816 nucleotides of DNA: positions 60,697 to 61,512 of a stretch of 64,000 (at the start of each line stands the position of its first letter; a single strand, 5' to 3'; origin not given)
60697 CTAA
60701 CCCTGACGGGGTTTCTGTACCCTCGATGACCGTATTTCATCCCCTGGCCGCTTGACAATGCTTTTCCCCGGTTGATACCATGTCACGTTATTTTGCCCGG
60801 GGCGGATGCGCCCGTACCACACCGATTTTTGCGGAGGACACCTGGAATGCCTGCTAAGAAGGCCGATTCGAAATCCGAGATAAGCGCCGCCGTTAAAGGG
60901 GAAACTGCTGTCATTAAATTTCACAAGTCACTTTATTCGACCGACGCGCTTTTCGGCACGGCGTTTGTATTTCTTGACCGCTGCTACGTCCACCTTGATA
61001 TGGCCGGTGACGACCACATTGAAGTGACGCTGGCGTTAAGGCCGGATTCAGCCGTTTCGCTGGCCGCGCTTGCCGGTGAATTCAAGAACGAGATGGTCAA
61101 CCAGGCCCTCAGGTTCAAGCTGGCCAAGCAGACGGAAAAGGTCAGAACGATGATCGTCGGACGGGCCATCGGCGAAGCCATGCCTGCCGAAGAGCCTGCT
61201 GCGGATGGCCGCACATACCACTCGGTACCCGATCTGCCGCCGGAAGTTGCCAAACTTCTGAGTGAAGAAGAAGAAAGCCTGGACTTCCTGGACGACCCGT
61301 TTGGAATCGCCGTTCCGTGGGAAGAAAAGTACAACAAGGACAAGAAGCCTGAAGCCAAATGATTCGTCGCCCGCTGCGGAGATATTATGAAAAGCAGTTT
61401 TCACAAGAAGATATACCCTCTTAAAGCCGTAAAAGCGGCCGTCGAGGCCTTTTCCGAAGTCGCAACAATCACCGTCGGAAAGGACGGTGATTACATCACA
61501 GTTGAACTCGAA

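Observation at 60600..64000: Tightly coupled operon of two small proteins plus a SPASM radical SAM and a second radical SAM, immediately downstream of tRNA-Pro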

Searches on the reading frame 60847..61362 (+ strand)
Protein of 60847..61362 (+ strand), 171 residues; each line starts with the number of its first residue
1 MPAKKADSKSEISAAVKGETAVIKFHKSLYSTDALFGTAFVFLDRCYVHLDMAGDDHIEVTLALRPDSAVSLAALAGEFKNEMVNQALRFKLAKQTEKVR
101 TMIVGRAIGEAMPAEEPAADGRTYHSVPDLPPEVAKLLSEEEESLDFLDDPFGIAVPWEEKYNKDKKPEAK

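Call 5: search_protein_families(library=ncbifam, proteins=[window:60847-61362:+], max_evalue=0.01)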
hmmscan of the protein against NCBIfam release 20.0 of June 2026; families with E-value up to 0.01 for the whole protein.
window:60847-61362:+ (171 aa): 2 families
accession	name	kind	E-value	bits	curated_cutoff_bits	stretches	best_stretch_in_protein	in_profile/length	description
TIGR03976.1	chp_LLNDYxLRE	equivalog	2.2e-17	63.2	50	1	26-111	2-87/90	His-Xaa-Ser system protein HxsD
NF038315.1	HxsD_rel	equivalog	0.0017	18.5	41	1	23-81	1-55/62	HxsD-like protein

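Call 6: search_protein_families(library=pfam, proteins=[window:60847-61362:+], max_evalue=0.01)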
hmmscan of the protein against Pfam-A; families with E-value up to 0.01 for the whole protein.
window:60847-61362:+ (171 aa): 0 families

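Call 33: find_homologous_proteins(query=window:60847-61359:+, max_evalue=1)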
Query window:60847-61359:+ (171 aa): 73 proteins with E <= 1 among 213 candidates.
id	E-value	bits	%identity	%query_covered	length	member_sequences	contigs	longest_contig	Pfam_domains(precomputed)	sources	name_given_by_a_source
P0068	2.9e-100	351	95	100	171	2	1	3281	PF27806.1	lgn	-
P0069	1.0e-79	284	81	97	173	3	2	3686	PF27806.1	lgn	-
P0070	1.5e-79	283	80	98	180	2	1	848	PF27806.1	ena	-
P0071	3.3e-79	282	78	97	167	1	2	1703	PF27806.1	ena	-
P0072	5.4e-78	278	78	99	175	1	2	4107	PF27806.1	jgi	-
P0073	3.0e-77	276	78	97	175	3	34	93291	PF27806.1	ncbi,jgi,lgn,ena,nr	ncbi:MAG TPA: His-Xaa-Ser system protein HxsD [Myxococcota bacterium]|nr:His-Xaa-Ser system protein 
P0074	5.0e-76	272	79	96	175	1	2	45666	PF27806.1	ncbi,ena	-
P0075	5.1e-76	272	78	98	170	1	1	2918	PF27806.1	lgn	-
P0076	8.7e-76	271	77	98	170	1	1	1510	PF27806.1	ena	-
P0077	5.7e-73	262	77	97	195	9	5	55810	PF27806.1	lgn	-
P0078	6.8e-65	236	68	96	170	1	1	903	PF27806.1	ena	-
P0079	1.2e-62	229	62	99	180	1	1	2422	PF27806.1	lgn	-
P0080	4.9e-62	227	64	100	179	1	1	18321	PF27806.1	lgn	-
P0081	1.1e-61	225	65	99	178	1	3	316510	PF27806.1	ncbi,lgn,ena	-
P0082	2.0e-61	225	65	100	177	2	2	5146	PF27806.1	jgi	jgi:His-Xaa-Ser system protein HxsD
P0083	6.2e-60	220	63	100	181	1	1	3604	PF27806.1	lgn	-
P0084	6.2e-59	217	64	96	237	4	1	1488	PF27806.1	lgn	-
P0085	1.1e-58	216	61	100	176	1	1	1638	PF27806.1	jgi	-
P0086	4.4e-58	214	62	96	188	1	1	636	PF27806.1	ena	-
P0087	1.1e-57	212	62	96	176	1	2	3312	PF27806.1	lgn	-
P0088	1.3e-57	212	65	96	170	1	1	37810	PF27806.1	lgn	-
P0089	2.4e-57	211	61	100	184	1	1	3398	PF27806.1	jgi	jgi:His-Xaa-Ser system protein HxsD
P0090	4.4e-57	211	59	100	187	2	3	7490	PF27806.1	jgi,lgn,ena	-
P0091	5.6e-57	210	61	100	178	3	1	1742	PF27806.1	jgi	jgi:His-Xaa-Ser system protein HxsD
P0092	9.3e-57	209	61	100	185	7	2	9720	PF27806.1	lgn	-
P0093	2.1e-56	208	62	96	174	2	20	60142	PF27806.1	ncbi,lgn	-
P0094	3.3e-56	208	63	96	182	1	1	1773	PF27806.1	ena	-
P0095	6.2e-56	207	61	98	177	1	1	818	PF27806.1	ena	-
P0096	1.4e-55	206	60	96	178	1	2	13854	PF27806.1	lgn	-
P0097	3.5e-55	204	60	99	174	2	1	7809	PF27806.1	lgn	-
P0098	1.3e-54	202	59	100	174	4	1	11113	PF27806.1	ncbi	-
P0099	2.5e-54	202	60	96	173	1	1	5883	PF27806.1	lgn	-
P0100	2.9e-54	201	63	96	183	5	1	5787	PF27806.1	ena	-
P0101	3.8e-54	201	60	96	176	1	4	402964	PF27806.1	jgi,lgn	jgi:His-Xaa-Ser system protein HxsD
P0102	1.8e-53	199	61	96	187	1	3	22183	PF27806.1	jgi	jgi:His-Xaa-Ser system protein HxsD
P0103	4.7e-53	197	60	96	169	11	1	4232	PF27806.1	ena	-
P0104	5.7e-53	197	59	100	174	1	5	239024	PF27806.1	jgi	-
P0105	2.8e-52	195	60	96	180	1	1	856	PF27806.1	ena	-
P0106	3.1e-52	195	58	96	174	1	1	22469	PF27806.1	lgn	-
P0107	5.0e-52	194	58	99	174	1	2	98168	PF27806.1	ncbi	-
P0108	2.0e-51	192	59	99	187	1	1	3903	PF27806.1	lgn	-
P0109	9.6e-51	190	56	100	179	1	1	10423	PF27806.1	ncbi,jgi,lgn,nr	ncbi:MAG: hypothetical protein FJ087_12950 [Deltaproteobacteria bacterium]|nr:hypothetical protein [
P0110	7.3e-50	187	55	96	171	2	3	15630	PF27806.1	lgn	-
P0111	2.8e-49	185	59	85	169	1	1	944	PF27806.1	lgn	-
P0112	4.0e-49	185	57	97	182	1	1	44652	PF27806.1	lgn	-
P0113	4.2e-49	185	56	96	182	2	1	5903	PF27806.1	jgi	-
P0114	8.2e-49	184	55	92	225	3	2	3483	PF27806.1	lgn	-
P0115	1.6e-48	183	61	88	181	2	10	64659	PF27806.1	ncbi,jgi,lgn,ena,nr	ncbi:His-Xaa-Ser system protein HxsD [Myxococcota bacterium]|jgi:His-Xaa-Ser system protein HxsD|nr:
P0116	2.3e-48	182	55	98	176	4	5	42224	PF27806.1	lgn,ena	-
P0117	2.6e-48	182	60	88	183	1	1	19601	PF27806.1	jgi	-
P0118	6.6e-48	181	53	88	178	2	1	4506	PF27806.1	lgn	-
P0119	1.2e-47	180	59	88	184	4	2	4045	PF27806.1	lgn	-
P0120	6.8e-46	174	53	95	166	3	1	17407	PF27806.1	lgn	-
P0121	6.9e-45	171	49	97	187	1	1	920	PF27806.1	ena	-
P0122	2.4e-43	166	51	91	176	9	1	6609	PF27806.1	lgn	-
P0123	3.9e-41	159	51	98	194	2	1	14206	PF27806.1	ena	-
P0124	8.2e-36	141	60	68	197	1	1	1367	PF27806.1,PF03550.22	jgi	-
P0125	5.2e-35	139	53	89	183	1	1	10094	PF27806.1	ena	-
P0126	5.9e-27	113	36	87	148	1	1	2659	PF27806.1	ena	-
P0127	4.5e-25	106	42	83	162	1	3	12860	PF27806.1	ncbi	-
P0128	1.2e-23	102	43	84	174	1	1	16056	PF27806.1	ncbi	-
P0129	4.9e-23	100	41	82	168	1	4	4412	PF27806.1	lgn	-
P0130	1.7e-22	98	39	78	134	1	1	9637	PF27806.1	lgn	-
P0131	1.4e-21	95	42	80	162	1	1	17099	PF27806.1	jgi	jgi:His-Xaa-Ser system protein HxsD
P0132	2.0e-20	91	37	96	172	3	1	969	PF27806.1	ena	-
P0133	1.7e-19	88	38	93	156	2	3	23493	PF27806.1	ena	-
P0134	4.6e-19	87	39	84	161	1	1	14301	PF27806.1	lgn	-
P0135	1.5e-18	85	38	83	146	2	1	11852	PF27806.1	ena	-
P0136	7.7e-18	83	38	81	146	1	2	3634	PF27806.1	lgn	-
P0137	1.3e-17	82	37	81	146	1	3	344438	PF27806.1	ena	-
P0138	2.2e-17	81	38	84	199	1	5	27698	PF27806.1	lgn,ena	-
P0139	6.0e-17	80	36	90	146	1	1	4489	PF27806.1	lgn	-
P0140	1.1e-15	76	33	85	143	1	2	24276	PF27806.1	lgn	-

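Call 35: find_encoding_contigs(protein=P0137, flank=10000, max_places=2)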
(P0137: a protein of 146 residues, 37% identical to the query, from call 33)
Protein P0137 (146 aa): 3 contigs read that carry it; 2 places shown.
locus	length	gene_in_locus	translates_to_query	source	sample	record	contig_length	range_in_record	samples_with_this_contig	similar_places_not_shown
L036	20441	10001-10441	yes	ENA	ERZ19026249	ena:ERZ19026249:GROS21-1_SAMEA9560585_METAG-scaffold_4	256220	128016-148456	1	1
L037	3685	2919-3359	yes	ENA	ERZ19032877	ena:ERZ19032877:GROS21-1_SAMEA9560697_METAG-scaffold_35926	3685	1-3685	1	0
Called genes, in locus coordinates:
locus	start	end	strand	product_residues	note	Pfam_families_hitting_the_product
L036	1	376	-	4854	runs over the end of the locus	PF11617:Cu-binding_MopE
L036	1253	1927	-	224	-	PF21948:LplA-B_cat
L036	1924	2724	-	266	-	PF01148:CTP_transf_1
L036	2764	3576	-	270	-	PF01255:Prenyltransf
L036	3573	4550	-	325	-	PF01790:LGT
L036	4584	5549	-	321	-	PF01252:Peptidase_A8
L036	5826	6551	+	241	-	-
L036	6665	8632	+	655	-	PF04055:Radical_SAM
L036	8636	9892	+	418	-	PF04055:Radical_SAM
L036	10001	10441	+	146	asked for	PF27806:HxsD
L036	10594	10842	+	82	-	-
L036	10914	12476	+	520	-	PF13353:Fer4_12, PF04055:Radical_SAM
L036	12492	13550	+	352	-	-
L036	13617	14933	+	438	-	PF02885:Glycos_trans_3N, PF00591:Glycos_transf_3, PF07831:PYNP_C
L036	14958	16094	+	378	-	-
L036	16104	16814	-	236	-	-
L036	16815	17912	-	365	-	PF01264:Chorismate_synt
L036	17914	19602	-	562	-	PF08486:SpoIID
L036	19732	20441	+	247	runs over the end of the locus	PF00696:AA_kinase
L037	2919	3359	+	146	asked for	PF27806:HxsD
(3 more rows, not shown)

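Call 36: find_encoding_contigs(protein=P0140, flank=10000, max_places=2)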
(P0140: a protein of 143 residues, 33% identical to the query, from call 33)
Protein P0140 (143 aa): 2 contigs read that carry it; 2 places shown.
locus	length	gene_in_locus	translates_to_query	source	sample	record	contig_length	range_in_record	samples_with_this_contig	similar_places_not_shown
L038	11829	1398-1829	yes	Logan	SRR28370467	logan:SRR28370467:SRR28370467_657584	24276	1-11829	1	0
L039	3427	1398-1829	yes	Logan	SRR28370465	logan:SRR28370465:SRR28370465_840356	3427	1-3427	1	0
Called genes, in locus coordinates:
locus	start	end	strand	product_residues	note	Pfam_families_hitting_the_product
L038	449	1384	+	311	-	-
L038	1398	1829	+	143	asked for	PF27806:HxsD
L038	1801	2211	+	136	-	-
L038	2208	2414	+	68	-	-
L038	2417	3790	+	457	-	PF04055:Radical_SAM, PF13353:Fer4_12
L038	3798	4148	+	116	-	-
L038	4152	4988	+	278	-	-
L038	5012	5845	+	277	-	PF04055:Radical_SAM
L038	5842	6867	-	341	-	PF04055:Radical_SAM, PF13186:SPASM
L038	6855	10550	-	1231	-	PF04055:Radical_SAM, PF13353:Fer4_12 (faint), PF04055:Radical_SAM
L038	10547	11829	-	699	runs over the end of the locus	PF02310:B12-binding, PF04055:Radical_SAM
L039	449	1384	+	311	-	-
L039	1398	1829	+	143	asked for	PF27806:HxsD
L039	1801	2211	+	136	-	-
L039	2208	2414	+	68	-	-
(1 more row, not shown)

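Call 37: find_encoding_contigs(protein=P0134, flank=10000, max_places=2)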
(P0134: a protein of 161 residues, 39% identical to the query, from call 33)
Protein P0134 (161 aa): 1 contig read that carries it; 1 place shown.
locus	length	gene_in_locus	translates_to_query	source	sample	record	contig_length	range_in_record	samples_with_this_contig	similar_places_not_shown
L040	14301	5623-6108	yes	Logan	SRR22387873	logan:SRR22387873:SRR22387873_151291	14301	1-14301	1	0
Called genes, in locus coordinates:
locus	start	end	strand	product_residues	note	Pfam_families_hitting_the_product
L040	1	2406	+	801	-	?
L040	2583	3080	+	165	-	-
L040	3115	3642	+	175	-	-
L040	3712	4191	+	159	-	-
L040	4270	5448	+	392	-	PF01478:Peptidase_A24 (weak)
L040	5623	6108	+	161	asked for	PF27806:HxsD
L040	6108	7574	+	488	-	PF13353:Fer4_12, PF04055:Radical_SAM, PF13186:SPASM (faint)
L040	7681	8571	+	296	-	PF04055:Radical_SAM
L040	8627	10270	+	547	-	PF02366:PMT (weak), PF13231:PMT_2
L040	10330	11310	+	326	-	PF04055:Radical_SAM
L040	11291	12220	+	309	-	PF04055:Radical_SAM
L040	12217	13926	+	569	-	PF13231:PMT_2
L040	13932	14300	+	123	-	?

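Call 46: search_protein_families(library=ncbifam, proteins=[L036:10594-10842:+, L038:2208-2414:+, L038:1801-2211:+, L038:5012-5845:+, L040:7681-8571:+], max_evalue=0.01)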
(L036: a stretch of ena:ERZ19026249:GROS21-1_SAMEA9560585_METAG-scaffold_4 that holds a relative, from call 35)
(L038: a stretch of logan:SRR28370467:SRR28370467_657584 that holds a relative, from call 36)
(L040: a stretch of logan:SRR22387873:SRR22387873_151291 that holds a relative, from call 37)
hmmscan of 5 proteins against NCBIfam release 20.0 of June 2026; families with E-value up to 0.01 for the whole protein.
L036:10594-10842:+ (82 aa): 2 families
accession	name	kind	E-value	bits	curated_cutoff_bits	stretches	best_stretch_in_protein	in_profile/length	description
NF038315.1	HxsD_rel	equivalog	1e-18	67.3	41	1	12-73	1-61/62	HxsD-like protein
TIGR03976.1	chp_LLNDYxLRE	equivalog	0.00039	20.7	50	1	15-67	2-57/90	His-Xaa-Ser system protein HxsD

L038:2208-2414:+ (68 aa): 1 family
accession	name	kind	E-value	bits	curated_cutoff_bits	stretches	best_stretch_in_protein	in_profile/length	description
NF038315.1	HxsD_rel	equivalog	6e-17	61.6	41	1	4-63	1-62/62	HxsD-like protein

L038:1801-2211:+ (136 aa): 0 families

L038:5012-5845:+ (277 aa): 60 families (the best 25 are shown)
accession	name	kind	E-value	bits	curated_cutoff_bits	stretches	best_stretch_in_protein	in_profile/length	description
NF038332.1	rSAM_rare_HxsC4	exception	2.4e-30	105.8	500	1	5-167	18-190/335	radical SAM protein HxsC4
TIGR03977.1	rSAM_pair_HxsC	equivalog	3.6e-24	85.2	267.9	1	10-159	34-191/292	His-Xaa-Ser system radical SAM maturase HxsC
NF045574.1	sacti_mat_StsB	exception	3.8e-24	85.4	625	1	10-175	105-273/466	StsB family radical SAM/SPASM domain sactipeptide maturase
TIGR02668.1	moaA_archaeal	equivalog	5e-19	68.4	325.25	1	5-168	14-183/303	GTP 3',8-cyclase MoaA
TIGR02109.1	PQQ_syn_pqqE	equivalog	2.7e-18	66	381.35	1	4-169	10-180/358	pyrroloquinoline quinone biosynthesis protein PqqE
NF038283.1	viperin_w_prok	equivalog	1e-17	64.2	180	1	10-147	11-166/281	viperin family antiviral radical SAM protein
TIGR04545.1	rSAM_ahbD_hemeb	equivalog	8.1e-17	61.7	500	1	7-180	6-184/339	heme b synthase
TIGR04053.2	TIGR04053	equivalog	8.1e-17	61.5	395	1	9-182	16-197/366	TIGR04053 family radical SAM/SPASM domain-containing protein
TIGR04133.1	rSAM_w_lipo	hypoth_equivalog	1.4e-16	60.4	425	1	10-183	37-214/350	TIGR04133 family radical SAM/SPASM protein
NF001199.0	PRK00164.2-1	equivalog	1.7e-16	60.3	231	1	5-157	16-174/308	GTP 3',8-cyclase MoaA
NF045646.2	rSAM_Se_TrsS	equivalog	4.9e-16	58.3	490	1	3-155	88-248/441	radical SAM (seleno)protein TrsS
TIGR04055.1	rSAM_NirJ2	equivalog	8.2e-16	58.4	500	1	10-180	9-183/326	putative heme d1 biosynthesis radical SAM protein NirJ2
TIGR04317.1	W_rSAM_matur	equivalog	9.1e-16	57.9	380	1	5-174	8-187/349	tungsten cofactor oxidoreductase radical SAM maturase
TIGR04347.1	pseudo_SAM_Halo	equivalog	2.5e-15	56.6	525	1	9-174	46-215/390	TIGR04347 family pseudo-SAM/SPASM protein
TIGR03962.1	mycofact_rSAM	equivalog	2.8e-15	56.4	265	1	6-178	17-192/339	mycofactocin radical SAM maturase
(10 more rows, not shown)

L040:7681-8571:+ (296 aa): 57 families (the best 25 are shown)
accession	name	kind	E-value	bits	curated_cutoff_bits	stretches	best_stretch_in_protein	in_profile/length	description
NF038332.1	rSAM_rare_HxsC4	exception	4.9e-50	170.6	500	2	3-231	15-250/335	radical SAM protein HxsC4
TIGR03977.1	rSAM_pair_HxsC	equivalog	1.9e-29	102.5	267.9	1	12-237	35-265/292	His-Xaa-Ser system radical SAM maturase HxsC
TIGR04053.2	TIGR04053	equivalog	3.2e-24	85.9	395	1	12-217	18-223/366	TIGR04053 family radical SAM/SPASM domain-containing protein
TIGR04545.1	rSAM_ahbD_hemeb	equivalog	4.1e-23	82.4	500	1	11-193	9-192/339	heme b synthase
TIGR04466.1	rSAM_BlsE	equivalog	1.1e-20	74.4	400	1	7-179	8-177/327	cytosylglucuronate decarboxylase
TIGR04054.1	rSAM_NirJ1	equivalog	2.9e-20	72.3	650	1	11-190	45-225/387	putative heme d1 biosynthesis radical SAM protein NirJ1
TIGR04133.1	rSAM_w_lipo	hypoth_equivalog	1e-18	67.4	425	1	11-193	33-218/350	TIGR04133 family radical SAM/SPASM protein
TIGR04051.1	rSAM_NirJ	equivalog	1.2e-18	67.3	515.45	1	12-188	12-187/354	heme d1 biosynthesis radical SAM protein NirJ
TIGR04347.1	pseudo_SAM_Halo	equivalog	2.6e-18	66.5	525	1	12-192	48-227/390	TIGR04347 family pseudo-SAM/SPASM protein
TIGR04055.1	rSAM_NirJ2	equivalog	1.3e-17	64.4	500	1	12-191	10-188/326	putative heme d1 biosynthesis radical SAM protein NirJ2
TIGR04317.1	W_rSAM_matur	equivalog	6.6e-17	61.6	380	1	1-226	3-231/349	tungsten cofactor oxidoreductase radical SAM maturase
TIGR04546.1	rSAM_ahbC_deAc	equivalog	3.2e-16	59.1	650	1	12-184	49-220/390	12,18-didecarboxysiroheme deacetylase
TIGR02668.1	moaA_archaeal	equivalog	5.7e-16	58.4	325.25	1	2-181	10-190/303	GTP 3',8-cyclase MoaA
NF045702.1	rSAM_GDGT_ether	equivalog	7.9e-16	57.7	450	1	11-186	95-277/486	tetraether lipid synthase Tes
NF045646.2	rSAM_Se_TrsS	equivalog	2.8e-15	55.8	490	1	9-162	93-249/441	radical SAM (seleno)protein TrsS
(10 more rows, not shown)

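Call 64: predict_structure(alignment_id=A4)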
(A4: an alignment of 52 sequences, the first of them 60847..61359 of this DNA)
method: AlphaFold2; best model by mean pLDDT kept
length: 171 residues; sequences in the alignment: 52
mean_pLDDT: 78.2   pTM: 0.57
mean pLDDT of the five models: 78.2, 78.1, 77.8, 77.1, 76.9
residues with pLDDT >= 90: 91; 70-90: 14; 50-70: 50; < 50: 16
segments of 3 or more residues with pLDDT < 50: 118-126, 168-171
pLDDT, mean of each block of 10 residues (from residue 1): 54 91 93 95 96 93 93 95 94 93 92 64 48 64 54 59 53 39
secondary structure, 60 per line:
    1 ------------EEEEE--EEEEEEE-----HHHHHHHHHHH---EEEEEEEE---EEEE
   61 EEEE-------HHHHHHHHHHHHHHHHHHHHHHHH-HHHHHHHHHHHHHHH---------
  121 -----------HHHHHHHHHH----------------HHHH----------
elements in order: E13-17 E20-26 H32-42 E46-53 E57-64 H72-95 H97-111 H132-141 H158-161

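Call 70: find_related_loci(query=A4, collection=metagenome_contigs, flank=10000)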
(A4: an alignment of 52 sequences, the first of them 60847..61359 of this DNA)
Query A4 (171 aa) in metagenome_contigs; peptide patterns used: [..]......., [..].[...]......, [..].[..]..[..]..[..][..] (x = any residue, [..] = any of these).
600 stretches matched a pattern (row limit reached: there are more); 315 encode a relative of the query (tblastn E <= 1e-3); the best 80 are kept; 80 distinct loci.
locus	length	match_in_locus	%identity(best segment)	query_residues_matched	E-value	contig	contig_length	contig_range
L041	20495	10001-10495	79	1-165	1e-85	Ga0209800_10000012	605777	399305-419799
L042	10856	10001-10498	78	1-166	6e-84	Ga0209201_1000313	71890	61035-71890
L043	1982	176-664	63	1-164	2e-65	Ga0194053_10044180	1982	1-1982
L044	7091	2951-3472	61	1-171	9e-61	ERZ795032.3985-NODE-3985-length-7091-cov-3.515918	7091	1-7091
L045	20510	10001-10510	59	1-169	3e-54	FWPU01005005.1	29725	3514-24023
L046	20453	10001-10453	58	17-167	8e-50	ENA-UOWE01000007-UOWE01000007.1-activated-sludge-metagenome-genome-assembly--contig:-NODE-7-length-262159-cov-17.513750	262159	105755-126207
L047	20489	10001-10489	61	1-165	5e-52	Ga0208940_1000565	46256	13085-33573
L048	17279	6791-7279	61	1-165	5e-52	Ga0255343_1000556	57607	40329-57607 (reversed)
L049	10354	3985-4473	60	1-165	1e-51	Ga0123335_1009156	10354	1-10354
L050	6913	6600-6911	80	1-104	4e-50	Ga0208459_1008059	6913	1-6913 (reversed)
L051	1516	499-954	51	1-167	2e-50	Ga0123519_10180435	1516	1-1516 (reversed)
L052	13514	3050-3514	51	3-158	2e-44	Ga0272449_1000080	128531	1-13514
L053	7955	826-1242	54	23-158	1e-43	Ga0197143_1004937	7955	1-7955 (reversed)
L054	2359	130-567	39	5-167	4e-32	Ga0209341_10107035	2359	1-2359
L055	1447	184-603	37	8-164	2e-30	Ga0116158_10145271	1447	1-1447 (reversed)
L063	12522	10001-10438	37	3-166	6e-28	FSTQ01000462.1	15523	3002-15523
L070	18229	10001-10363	38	27-166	1e-26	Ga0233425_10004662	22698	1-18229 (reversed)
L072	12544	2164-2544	37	27-171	2e-26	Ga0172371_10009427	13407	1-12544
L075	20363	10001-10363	38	29-167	5e-26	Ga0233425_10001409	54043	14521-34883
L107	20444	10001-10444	38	16-162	3e-23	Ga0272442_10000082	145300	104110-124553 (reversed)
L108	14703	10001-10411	36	12-166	6e-23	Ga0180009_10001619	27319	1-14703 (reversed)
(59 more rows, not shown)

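Call 81: search_protein_families(library=pfam, proteins=[L052:6296-7981:+, L052:7981-8988:+, L052:998-2455:-, L052:2468-2905:-, L036:12492-13550:+, L038:449-1384:+, L038:1801-2211:+, L038:4152-4988:+], max_evalue=0.001)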
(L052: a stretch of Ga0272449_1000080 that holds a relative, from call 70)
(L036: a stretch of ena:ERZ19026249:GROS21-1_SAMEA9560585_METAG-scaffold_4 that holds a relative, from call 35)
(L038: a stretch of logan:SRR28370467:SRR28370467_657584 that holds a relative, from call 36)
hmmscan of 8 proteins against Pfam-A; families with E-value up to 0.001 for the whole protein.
L052:6296-7981:+ (561 aa): 3 families
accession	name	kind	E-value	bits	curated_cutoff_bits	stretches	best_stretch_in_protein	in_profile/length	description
PF06418.20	CTP_synth_N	-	2.5e-127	424.2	26.1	1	14-275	1-264/265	CTP synthase N-terminus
PF00117.34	GATase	-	1.6e-34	119.7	22.8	1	311-549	2-189/190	Glutamine amidotransferase class-I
PF07722.19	Peptidase_C26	-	2.9e-06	27.6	20.5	1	376-532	97-219/219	Peptidase C26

L052:7981-8988:+ (335 aa): 0 families

L052:998-2455:- (485 aa): 1 family
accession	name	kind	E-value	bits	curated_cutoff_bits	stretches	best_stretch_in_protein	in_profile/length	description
PF01139.22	RtcB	-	3e-177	590.6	27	1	50-485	1-426/426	tRNA-splicing ligase RtcB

L052:2468-2905:- (145 aa): 1 family
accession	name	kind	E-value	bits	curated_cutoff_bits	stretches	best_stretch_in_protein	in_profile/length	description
PF01951.21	Archease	-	7.5e-27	94.7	25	1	11-145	1-136/136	Archease protein family (MTH1598/TM1083)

L036:12492-13550:+ (352 aa): 2 families
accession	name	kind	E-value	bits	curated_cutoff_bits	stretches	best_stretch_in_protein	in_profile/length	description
PF15899.11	BNR_6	-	0.00013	22.1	27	0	192-202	1-11/14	BNR-Asp box repeat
PF15902.12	Sortilin-Vps10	-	0.00082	18.7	33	0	142-205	2-60/446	Sortilin, neurotensin receptor 3,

L038:449-1384:+ (311 aa): 1 family
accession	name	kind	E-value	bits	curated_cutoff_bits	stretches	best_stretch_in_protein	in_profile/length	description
PF06819.16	Arc_PepC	-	0.00038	21.1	23.4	1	189-274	17-96/110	Archaeal Peptidase A24 C-terminal Domain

L038:1801-2211:+ (136 aa): 0 families

L038:4152-4988:+ (278 aa): 0 families

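Call 97: search_protein_families(library=padloc, proteins=[window:60847-61362:+], max_evalue=0.001)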
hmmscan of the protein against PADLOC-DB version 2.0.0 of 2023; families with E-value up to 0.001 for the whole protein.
window:60847-61362:+ (171 aa): 0 families
